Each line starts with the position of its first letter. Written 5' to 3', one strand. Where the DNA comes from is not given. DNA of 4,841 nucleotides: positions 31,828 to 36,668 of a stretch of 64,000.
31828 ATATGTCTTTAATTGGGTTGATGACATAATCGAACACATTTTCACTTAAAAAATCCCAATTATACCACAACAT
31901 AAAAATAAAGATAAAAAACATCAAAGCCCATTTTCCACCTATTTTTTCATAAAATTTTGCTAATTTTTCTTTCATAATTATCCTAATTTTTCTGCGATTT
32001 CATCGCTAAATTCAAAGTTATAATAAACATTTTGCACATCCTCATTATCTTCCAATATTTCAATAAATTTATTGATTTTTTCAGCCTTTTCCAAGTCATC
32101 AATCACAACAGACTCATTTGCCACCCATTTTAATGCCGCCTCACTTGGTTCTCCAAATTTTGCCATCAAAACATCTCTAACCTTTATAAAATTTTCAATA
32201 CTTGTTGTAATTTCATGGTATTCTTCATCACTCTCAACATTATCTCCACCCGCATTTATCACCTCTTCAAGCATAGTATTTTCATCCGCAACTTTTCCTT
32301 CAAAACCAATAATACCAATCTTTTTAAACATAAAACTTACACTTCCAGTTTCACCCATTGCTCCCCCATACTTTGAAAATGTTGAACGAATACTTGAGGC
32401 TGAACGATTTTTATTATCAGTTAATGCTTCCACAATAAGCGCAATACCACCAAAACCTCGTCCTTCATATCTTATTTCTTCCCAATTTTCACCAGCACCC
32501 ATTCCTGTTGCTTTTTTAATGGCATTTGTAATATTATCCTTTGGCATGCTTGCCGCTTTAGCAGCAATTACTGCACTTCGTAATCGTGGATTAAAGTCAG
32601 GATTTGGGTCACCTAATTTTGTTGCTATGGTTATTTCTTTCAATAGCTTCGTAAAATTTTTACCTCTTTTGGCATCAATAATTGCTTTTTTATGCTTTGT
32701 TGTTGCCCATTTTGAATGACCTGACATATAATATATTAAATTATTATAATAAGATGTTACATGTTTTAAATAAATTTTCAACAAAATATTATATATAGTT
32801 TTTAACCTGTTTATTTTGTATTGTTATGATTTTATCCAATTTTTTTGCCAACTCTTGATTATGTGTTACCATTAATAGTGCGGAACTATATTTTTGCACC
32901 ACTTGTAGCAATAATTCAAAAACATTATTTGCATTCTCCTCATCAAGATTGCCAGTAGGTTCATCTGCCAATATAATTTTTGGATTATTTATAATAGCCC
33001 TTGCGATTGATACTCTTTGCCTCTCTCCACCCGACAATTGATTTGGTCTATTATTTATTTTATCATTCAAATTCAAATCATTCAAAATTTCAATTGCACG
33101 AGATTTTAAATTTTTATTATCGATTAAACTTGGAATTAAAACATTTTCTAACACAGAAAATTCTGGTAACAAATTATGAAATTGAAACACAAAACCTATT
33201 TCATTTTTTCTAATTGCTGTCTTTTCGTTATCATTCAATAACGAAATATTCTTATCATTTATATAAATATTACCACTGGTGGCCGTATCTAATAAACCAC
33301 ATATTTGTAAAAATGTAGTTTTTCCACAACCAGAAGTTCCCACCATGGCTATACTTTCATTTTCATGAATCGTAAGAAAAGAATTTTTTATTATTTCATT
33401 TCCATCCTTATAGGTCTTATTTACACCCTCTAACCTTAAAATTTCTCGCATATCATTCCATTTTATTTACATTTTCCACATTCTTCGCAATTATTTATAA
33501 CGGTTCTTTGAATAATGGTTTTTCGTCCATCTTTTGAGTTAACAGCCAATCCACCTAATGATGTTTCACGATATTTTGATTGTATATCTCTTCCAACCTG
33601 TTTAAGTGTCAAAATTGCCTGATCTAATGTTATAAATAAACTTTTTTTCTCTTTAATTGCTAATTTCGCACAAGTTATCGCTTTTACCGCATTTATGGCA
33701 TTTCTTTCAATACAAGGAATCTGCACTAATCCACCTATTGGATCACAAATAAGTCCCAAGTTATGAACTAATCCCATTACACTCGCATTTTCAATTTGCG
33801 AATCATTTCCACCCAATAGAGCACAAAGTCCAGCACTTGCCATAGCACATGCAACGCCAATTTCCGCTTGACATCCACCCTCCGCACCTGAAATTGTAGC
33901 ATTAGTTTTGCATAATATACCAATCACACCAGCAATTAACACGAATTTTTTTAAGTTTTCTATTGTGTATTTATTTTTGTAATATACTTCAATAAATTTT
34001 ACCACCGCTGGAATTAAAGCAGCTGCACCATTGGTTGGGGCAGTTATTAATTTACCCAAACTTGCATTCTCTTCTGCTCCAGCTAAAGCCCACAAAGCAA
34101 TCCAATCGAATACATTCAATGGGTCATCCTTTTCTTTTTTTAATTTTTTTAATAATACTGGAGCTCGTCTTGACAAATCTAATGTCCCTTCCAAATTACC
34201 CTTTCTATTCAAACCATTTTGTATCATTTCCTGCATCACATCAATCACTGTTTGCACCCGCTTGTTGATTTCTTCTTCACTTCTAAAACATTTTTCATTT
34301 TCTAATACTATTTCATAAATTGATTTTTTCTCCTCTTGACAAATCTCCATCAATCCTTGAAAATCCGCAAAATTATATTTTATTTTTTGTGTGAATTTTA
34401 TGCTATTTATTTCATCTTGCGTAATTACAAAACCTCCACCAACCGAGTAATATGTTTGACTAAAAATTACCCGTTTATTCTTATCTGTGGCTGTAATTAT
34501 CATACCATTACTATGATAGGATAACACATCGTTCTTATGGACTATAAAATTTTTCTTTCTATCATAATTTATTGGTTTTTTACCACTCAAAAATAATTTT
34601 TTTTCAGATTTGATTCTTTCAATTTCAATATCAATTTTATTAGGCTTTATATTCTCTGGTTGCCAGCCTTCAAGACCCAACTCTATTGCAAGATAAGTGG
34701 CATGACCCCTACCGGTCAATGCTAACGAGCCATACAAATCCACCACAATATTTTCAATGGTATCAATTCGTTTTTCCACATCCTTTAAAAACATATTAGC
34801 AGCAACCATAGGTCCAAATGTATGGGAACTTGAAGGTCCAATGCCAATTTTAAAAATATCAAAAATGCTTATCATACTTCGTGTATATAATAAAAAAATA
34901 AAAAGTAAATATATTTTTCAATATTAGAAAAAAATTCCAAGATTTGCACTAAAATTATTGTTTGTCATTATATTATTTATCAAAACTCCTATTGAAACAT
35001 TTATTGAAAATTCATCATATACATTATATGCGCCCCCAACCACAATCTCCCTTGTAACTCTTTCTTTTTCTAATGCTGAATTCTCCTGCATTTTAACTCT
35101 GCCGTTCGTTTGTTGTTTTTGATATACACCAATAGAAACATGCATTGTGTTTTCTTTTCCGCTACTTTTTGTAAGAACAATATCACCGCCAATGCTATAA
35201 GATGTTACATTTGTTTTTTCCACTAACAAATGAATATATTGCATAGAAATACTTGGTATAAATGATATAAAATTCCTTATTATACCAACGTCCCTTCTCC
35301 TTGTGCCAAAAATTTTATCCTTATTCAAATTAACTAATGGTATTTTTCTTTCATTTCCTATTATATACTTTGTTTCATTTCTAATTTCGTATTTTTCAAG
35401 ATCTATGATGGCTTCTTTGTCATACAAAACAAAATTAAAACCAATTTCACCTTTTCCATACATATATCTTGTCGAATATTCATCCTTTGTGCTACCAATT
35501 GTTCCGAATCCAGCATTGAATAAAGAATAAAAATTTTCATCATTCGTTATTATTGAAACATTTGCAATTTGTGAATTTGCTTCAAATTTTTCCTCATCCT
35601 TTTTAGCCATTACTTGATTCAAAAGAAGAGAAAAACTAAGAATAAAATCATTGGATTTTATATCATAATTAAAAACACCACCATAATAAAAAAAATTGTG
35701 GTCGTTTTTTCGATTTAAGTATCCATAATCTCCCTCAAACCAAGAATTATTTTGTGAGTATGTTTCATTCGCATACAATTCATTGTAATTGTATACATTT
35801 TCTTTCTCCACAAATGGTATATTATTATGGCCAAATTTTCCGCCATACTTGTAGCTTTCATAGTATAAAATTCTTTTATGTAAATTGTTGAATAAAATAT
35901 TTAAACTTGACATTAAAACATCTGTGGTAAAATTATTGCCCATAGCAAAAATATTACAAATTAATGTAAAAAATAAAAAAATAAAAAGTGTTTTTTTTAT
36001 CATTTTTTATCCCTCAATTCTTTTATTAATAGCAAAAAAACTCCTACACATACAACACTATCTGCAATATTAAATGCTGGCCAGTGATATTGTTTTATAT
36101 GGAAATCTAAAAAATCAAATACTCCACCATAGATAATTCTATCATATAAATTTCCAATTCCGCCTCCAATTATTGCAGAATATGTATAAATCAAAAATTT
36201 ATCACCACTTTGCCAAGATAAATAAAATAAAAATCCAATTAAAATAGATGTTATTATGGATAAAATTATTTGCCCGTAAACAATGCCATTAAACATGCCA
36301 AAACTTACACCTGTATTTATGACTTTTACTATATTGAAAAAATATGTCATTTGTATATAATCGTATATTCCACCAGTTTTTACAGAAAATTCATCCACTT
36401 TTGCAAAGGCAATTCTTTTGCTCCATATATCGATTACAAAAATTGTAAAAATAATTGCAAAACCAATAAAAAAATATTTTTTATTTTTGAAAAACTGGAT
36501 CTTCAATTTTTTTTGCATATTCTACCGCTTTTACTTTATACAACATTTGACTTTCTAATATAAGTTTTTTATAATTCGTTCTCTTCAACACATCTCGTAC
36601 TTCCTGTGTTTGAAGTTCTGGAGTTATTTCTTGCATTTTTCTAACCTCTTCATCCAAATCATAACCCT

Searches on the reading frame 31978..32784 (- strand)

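Call 57: search_protein_families(library=pfam, max_evalue=0.00001, proteins=[window:31978-32784:-])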
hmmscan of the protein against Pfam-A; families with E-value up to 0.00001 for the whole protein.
window:31978-32784:- (268 aa): 2 families
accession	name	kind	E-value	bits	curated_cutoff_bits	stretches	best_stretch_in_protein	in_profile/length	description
PF01709.26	Transcrip_reg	-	1.4e-51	174.8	27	1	102-257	2-160/160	TACO1/YebC second and third domain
PF20772.2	TACO1_YebC_N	-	4.5e-29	101.2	36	1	24-94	1-72/73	TACO1/YebC protein N-terminal domain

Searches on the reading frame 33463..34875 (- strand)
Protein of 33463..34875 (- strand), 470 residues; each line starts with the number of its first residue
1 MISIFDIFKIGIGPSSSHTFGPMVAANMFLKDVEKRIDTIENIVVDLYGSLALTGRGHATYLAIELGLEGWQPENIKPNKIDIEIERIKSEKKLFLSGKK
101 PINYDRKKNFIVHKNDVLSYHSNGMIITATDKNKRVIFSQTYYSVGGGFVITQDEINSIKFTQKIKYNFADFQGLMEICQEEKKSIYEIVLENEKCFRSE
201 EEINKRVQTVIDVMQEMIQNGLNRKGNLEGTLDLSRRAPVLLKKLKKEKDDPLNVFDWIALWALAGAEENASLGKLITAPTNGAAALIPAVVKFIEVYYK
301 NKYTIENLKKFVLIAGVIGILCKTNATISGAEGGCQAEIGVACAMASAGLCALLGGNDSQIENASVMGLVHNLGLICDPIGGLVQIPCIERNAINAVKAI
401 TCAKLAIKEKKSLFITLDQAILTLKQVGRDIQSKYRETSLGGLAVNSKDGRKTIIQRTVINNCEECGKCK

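Call 57: search_protein_families(library=pfam, max_evalue=0.00001, proteins=[window:33463-34875:-])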
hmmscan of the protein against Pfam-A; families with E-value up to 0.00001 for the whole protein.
window:33463-34875:- (470 aa): 2 families
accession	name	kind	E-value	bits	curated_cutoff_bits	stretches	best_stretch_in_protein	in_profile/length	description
PF03313.21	SDH_alpha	-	3.8e-76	256.6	26.4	1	181-444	1-260/260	Serine dehydratase alpha chain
PF03315.21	SDH_beta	-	5.2e-56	189.7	26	1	3-154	1-154/155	Serine dehydratase beta chain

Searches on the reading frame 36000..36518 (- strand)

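Call 58: search_protein_families(library=pfam, max_evalue=0.00001, proteins=[window:36000-36518:-])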
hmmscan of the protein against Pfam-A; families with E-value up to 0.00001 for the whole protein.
window:36000-36518:- (172 aa): 1 family
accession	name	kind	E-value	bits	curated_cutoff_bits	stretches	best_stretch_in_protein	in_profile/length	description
PF01252.23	Peptidase_A8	-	1.7e-32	113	25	1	22-167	1-140/142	Signal peptidase (SPase) II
